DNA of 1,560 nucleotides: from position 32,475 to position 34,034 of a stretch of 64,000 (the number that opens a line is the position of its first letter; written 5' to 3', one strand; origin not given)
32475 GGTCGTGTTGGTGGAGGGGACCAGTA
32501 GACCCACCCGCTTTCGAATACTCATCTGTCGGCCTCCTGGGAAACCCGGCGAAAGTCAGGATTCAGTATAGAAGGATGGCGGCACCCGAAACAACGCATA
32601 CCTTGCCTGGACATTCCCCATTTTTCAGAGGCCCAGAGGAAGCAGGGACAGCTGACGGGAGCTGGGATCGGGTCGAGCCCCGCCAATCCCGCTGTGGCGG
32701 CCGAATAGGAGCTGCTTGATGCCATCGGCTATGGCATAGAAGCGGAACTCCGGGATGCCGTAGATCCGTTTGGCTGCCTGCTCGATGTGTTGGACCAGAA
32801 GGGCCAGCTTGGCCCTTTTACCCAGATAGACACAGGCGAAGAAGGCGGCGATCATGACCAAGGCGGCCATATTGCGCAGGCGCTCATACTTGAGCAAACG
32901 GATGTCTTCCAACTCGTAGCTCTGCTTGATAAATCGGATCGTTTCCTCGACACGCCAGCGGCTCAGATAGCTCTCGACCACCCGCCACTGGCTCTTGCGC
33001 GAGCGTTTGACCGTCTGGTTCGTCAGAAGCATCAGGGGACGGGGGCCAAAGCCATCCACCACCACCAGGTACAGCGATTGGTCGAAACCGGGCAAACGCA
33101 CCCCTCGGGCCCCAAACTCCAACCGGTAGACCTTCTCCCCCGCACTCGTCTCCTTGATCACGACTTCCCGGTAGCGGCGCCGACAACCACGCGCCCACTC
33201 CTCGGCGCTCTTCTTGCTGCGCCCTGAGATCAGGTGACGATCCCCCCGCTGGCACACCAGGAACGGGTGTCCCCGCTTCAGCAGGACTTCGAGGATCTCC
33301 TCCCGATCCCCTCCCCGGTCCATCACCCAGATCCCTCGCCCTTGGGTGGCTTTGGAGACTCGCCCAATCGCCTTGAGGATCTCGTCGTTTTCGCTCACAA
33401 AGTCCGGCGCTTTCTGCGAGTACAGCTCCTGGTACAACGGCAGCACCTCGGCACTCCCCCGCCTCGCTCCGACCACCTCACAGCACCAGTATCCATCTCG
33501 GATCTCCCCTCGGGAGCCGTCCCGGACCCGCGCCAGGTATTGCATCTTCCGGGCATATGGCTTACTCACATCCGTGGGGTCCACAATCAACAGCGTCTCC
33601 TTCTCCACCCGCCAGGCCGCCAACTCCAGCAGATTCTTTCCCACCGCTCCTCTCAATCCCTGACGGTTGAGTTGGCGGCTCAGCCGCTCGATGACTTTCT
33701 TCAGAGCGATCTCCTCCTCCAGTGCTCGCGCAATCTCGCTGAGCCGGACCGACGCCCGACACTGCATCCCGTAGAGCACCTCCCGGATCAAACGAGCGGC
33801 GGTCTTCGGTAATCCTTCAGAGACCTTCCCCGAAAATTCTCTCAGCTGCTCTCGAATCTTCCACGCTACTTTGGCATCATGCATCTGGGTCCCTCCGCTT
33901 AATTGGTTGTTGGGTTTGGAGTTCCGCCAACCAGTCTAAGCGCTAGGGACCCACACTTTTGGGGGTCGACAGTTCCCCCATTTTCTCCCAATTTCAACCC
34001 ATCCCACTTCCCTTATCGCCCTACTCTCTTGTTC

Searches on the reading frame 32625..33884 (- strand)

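Call 110: search_protein_families(library=pfam, proteins=[window:32625-33884:-], max_evalue=0.01)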
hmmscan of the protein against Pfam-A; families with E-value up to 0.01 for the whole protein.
window:32625-33884:- (419 aa): 1 family
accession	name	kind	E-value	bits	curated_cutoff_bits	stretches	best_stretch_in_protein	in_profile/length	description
PF01609.27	DDE_Tnp_1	-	3.8e-09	37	23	1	96-348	4-199/200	Transposase DDE domain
